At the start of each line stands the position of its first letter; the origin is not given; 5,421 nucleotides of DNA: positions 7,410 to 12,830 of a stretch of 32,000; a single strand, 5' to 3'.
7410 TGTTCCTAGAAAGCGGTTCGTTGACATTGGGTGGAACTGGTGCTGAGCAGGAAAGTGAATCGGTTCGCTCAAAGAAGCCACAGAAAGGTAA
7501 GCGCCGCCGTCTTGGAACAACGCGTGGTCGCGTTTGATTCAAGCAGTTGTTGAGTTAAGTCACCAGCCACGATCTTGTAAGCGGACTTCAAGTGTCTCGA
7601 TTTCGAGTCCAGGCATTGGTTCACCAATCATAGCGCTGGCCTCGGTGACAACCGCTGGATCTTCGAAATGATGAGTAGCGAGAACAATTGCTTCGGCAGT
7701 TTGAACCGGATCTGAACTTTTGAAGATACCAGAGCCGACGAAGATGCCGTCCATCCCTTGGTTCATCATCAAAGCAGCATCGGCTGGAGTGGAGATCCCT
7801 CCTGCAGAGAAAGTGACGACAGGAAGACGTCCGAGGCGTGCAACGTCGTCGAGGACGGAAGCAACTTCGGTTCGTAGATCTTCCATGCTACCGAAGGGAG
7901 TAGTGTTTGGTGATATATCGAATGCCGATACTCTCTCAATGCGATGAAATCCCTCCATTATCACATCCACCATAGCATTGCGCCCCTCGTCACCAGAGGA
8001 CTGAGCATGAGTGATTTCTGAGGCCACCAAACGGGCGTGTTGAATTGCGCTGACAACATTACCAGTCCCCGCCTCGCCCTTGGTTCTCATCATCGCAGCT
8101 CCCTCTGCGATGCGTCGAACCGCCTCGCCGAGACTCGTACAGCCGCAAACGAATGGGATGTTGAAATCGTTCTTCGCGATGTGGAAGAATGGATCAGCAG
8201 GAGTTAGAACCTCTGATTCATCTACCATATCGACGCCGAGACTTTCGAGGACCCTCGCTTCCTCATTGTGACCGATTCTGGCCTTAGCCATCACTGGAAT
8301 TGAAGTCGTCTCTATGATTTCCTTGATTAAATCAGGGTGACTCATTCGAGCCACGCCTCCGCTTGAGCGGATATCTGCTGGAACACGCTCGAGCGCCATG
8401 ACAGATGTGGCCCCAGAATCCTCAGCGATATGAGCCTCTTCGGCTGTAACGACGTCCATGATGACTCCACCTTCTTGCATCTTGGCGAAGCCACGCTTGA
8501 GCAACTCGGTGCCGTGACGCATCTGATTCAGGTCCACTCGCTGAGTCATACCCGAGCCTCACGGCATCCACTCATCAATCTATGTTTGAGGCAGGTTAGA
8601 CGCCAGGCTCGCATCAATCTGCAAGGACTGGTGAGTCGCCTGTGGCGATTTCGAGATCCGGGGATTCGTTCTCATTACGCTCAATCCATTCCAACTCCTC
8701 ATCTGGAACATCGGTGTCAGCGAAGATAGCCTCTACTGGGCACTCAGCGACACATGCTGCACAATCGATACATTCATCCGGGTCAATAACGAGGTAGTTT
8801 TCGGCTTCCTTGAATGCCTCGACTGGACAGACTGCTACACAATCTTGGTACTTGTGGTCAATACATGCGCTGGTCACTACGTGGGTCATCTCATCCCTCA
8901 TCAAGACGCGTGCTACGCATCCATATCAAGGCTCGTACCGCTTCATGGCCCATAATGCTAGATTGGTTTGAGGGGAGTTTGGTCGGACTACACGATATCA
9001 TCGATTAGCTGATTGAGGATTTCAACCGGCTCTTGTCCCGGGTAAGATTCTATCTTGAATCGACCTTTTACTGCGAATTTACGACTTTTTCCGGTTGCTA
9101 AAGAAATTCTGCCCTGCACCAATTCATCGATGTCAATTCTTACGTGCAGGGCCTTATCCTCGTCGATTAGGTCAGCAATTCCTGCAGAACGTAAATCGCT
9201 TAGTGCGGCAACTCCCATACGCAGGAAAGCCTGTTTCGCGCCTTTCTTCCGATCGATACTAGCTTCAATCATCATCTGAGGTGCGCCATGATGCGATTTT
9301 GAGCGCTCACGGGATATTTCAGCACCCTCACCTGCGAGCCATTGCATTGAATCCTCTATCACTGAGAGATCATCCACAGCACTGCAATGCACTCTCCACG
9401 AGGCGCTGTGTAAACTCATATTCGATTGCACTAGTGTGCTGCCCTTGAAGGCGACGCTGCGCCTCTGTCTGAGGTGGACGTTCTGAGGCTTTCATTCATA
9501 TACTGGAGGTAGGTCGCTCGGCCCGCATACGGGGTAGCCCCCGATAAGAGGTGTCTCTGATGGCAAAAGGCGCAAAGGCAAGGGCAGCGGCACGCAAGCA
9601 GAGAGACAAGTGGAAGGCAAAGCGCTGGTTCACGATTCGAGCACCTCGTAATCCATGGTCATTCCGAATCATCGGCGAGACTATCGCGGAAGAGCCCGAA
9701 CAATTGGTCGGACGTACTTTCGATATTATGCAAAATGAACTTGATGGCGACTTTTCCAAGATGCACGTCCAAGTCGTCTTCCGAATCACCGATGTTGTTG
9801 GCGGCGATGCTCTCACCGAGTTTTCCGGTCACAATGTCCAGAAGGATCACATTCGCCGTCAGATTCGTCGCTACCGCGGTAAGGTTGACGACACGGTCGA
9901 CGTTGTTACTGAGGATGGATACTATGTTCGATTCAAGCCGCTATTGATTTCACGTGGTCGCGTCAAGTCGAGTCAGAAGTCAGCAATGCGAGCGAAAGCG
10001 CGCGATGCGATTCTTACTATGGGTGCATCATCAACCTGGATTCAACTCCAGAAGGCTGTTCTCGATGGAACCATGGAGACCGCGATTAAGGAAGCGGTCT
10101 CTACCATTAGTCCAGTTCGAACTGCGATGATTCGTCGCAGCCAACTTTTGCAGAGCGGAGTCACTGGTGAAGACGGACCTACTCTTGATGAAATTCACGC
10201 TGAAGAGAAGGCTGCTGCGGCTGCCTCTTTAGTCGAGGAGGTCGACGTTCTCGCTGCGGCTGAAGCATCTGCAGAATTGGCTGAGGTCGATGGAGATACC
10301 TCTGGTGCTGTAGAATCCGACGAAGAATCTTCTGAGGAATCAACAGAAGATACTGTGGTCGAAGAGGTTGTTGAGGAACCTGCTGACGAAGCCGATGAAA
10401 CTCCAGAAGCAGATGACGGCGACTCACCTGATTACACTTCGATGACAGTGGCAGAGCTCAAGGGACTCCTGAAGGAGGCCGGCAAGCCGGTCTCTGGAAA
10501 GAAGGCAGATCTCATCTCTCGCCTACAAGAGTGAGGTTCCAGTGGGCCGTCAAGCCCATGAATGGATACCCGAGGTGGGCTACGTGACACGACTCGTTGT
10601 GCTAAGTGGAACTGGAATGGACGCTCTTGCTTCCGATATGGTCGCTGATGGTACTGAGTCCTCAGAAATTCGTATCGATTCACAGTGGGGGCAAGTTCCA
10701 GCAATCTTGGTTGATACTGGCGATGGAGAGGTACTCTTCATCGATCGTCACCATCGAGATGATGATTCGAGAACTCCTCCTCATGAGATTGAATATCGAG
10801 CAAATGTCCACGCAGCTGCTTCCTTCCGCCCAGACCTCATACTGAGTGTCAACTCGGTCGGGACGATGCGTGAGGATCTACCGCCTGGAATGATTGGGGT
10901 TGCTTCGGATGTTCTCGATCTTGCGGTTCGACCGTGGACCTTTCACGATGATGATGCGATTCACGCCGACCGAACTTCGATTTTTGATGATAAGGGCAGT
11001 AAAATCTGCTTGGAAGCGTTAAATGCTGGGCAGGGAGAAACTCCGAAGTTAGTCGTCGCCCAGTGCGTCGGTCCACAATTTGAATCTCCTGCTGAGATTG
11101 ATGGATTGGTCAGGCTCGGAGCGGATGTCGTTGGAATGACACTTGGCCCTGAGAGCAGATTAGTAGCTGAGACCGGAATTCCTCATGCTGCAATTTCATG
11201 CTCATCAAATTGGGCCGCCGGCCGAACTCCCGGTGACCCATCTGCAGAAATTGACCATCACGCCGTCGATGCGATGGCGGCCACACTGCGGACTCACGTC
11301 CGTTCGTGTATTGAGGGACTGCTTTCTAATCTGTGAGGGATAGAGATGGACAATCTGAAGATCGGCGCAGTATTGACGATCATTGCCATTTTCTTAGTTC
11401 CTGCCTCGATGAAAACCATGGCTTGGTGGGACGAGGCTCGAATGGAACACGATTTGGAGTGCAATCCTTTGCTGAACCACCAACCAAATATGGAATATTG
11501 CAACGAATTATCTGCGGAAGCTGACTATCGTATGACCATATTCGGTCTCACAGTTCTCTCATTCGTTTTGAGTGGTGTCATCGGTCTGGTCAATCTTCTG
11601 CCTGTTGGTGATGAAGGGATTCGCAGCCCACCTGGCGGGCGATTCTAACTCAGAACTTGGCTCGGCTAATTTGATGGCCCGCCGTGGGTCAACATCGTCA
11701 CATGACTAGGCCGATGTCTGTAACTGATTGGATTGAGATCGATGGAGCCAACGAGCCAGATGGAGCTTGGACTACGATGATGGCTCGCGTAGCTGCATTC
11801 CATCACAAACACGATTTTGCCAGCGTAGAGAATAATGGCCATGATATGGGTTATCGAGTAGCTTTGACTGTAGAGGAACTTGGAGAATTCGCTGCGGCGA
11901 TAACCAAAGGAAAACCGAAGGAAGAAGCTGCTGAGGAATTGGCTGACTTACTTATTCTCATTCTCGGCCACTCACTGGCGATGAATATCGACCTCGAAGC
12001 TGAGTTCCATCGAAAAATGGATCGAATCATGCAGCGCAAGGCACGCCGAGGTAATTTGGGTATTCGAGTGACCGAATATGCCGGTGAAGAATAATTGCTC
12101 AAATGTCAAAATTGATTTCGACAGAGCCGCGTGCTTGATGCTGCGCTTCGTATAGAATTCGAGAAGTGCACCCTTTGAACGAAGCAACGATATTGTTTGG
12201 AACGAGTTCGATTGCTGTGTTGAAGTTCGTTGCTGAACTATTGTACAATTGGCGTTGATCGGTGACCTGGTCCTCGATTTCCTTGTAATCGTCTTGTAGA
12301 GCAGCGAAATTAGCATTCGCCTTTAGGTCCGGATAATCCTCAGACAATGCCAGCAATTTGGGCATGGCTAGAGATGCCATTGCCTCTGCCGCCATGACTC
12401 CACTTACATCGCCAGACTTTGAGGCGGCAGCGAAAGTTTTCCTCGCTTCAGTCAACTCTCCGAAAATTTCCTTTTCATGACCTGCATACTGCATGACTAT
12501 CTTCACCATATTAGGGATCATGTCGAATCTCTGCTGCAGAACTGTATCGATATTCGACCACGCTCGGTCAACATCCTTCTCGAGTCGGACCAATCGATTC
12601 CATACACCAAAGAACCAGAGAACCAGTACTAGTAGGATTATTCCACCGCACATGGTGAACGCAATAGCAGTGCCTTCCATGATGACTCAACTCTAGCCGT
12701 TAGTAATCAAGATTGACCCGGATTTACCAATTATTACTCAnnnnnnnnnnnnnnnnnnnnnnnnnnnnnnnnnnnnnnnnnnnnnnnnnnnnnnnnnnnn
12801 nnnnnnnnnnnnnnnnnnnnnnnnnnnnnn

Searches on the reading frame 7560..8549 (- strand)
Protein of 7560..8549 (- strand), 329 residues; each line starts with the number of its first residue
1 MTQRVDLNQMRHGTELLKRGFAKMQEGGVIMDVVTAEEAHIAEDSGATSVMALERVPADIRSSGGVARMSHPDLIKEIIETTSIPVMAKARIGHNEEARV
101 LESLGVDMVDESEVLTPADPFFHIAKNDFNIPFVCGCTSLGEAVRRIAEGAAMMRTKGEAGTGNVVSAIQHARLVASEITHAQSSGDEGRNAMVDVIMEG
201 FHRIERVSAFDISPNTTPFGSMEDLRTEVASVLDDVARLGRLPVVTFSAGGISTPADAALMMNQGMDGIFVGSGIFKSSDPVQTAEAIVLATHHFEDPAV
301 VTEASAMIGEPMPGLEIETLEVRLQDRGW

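Call 3: search_protein_families(library=pfam, proteins=[window:7560-8549:-], max_evalue=0.1)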
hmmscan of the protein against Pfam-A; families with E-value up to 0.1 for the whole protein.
window:7560-8549:- (329 aa): 9 families
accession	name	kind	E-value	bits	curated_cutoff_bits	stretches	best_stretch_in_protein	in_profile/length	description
PF01680.23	SOR_SNZ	-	3e-86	289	27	1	16-193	3-180/207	SOR/SNZ family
PF05690.20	ThiG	-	2.6e-13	50.4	23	2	202-292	138-224/247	Thiazole biosynthesis protein ThiG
PF01207.24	Dus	-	0.0002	21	20.4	0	241-303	182-243/311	Dihydrouridine synthase (Dus)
PF17935.6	TetR_C_27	-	0.00051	20.6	26.1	1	272-305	61-94/106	Tetracyclin repressor-like, C-terminal domain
PF00977.27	His_biosynth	-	0.0058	16.5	23.6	0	246-277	193-224/228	Histidine biosynthesis protein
PF01070.24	FMN_dh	-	0.009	15.5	24.9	0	234-271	208-245/350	FMN-dependent dehydrogenase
PF04131.20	NanE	-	0.01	15.5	27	0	245-278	146-179/192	Putative N-acetylmannosamine-6-phosphate epimerase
PF00215.30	OMPdecase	-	0.018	15.4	27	1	147-288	75-221/221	Orotidine 5'-phosphate decarboxylase / HUMPS family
PF00218.27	IGPS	-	0.031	13.9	27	1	243-285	209-251/254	Indole-3-glycerol phosphate synthase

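Call 4: search_protein_families(library=ncbifam, proteins=[window:7560-8549:-], max_evalue=0.1)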
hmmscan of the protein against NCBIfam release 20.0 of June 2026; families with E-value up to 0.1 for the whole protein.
window:7560-8549:- (329 aa): 26 families (the best 25 are shown)
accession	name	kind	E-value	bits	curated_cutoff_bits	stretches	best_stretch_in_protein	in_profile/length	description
NF003215.0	PRK04180.1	equivalog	6.1e-131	436.2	395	1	8-329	4-298/298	pyridoxal 5'-phosphate synthase lyase subunit PdxS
TIGR00343.1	TIGR00343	equivalog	9.6e-125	415.9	438.45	1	17-329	1-287/287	pyridoxal 5'-phosphate synthase lyase subunit PdxS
NF005819.0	PRK07695.1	equivalog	2.9e-09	36.9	251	2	228-287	136-192/205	thiazole tautomerase TenI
NF010112.0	PRK13585.1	equivalog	1.1e-05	25.1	243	1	239-283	190-232/241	1-(5-phosphoribosyl)-5-[(5-phosphoribosylamino)methylideneamino]imidazole-4-carboxamide isomerase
TIGR00737.1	nifR3_yhdG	equivalog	2.4e-05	23.7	293.3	1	35-104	77-152/319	tRNA dihydrouridine synthase DusB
NF002231.0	PRK01130.1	subfamily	0.00011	21.3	189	0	244-277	182-215/230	putative N-acetylmannosamine-6-phosphate 2-epimerase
TIGR03128.2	RuMP_HxlA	equivalog_domain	0.0011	18.7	200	1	184-288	96-201/205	3-hexulose-6-phosphate synthase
TIGR03572.1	WbuZ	equivalog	0.0017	17.8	299.7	0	228-283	61-114/232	glycosyl amidation-associated protein WbuZ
NF001369.0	PRK00278.1-1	equivalog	0.0042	16.2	329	1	242-294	211-263/271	indole-3-glycerol phosphate synthase TrpC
NF000736.0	PRK00043.2-3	equivalog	0.0046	16.4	227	1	241-289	157-202/207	thiamine phosphate synthase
NF003302.0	PRK04302.1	subfamily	0.0047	16.7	132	1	247-289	177-219/223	triose-phosphate isomerase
NF005442.0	PRK07028.1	equivalog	0.005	15.5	593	1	232-294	153-212/430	bifunctional hexulose-6-phosphate synthase/ribonuclease regulator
TIGR00735.1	hisF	equivalog_domain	0.0086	15.4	294.55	0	221-285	54-116/254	imidazole glycerol phosphate synthase subunit HisF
NF001377.0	PRK00278.2-4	equivalog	0.011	14.9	260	1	244-286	211-253/259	indole-3-glycerol phosphate synthase TrpC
NF041303.1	Indglycph_syn_Halo_TrpC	equivalog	0.017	14.4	380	1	243-279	204-240/250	indole-3-glycerol phosphate synthase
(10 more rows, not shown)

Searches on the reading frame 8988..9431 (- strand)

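Call 64: search_protein_families(library=pfam, proteins=[window:8988-9431:-], max_evalue=0.0001)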
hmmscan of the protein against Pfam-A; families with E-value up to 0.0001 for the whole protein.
window:8988-9431:- (147 aa): 1 family
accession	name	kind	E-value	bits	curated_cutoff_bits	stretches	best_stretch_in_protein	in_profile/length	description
PF01877.22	RNA_binding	-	4e-09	37.3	26.9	1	12-116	4-112/120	RNA binding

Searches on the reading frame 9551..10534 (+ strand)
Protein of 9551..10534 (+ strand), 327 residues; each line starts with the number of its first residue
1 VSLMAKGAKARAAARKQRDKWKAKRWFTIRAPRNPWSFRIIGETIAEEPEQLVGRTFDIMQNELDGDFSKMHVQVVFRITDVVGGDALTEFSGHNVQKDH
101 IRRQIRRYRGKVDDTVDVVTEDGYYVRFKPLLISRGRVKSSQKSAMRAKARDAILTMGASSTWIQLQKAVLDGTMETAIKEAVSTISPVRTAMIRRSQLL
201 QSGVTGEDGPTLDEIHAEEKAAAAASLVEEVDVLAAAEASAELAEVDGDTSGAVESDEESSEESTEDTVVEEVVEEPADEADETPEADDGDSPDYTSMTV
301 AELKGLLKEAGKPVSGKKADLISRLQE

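Call 64: search_protein_families(library=pfam, proteins=[window:9551-10534:+], max_evalue=0.0001)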
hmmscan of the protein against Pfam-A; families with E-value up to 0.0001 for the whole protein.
window:9551-10534:+ (327 aa): 2 families
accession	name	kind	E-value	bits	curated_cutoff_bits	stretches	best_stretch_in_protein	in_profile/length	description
PF01015.23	Ribosomal_S3Ae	-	1.8e-50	171.6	29.3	1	14-201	3-189/191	Ribosomal S3Ae family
PF02037.33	SAP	-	1.3e-12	47.4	23.9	1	294-327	1-34/37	SAP domain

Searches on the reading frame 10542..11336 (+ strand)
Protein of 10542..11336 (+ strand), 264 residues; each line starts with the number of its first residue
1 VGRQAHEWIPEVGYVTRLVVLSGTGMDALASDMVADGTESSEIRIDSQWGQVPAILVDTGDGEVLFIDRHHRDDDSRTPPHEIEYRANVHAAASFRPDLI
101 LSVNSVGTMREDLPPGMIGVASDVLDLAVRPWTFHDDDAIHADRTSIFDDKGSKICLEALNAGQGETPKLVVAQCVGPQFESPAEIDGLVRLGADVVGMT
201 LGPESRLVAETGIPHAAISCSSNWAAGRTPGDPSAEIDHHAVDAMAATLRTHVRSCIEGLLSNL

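Call 64: search_protein_families(library=pfam, proteins=[window:10542-11336:+], max_evalue=0.0001)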
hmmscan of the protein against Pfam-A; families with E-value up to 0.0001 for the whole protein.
window:10542-11336:+ (264 aa): 1 family
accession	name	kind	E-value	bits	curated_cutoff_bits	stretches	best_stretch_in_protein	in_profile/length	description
PF01048.26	PNP_UDP_1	-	7.2e-24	84.9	25.1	1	51-257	41-232/233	Phosphorylase superfamily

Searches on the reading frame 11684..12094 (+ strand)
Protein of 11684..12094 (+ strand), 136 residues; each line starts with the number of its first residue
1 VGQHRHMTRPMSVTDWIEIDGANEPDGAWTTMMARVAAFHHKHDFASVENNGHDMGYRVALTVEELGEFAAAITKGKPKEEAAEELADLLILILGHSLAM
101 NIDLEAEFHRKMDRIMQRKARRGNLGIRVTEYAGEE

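Call 64: search_protein_families(library=pfam, proteins=[window:11684-12094:+], max_evalue=0.0001)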
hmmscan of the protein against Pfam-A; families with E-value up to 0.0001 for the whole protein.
window:11684-12094:+ (136 aa): 2 families
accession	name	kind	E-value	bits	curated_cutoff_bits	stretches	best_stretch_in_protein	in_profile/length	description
PF01503.22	PRA-PH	-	1e-07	32.7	21.3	1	51-107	23-78/86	Phosphoribosyl-ATP pyrophosphohydrolase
PF03819.22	MazG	-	8.1e-07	29.7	22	1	60-119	8-70/74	MazG nucleotide pyrophosphohydrolase domain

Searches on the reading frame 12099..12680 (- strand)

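Call 64: search_protein_families(library=pfam, proteins=[window:12099-12680:-], max_evalue=0.0001)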
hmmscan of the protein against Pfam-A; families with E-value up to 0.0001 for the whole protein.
window:12099-12680:- (193 aa): 1 family
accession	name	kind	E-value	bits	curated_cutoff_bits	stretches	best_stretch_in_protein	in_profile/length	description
PF04011.17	LemA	-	2.6e-43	147.8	26.2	1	40-191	1-149/149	LemA family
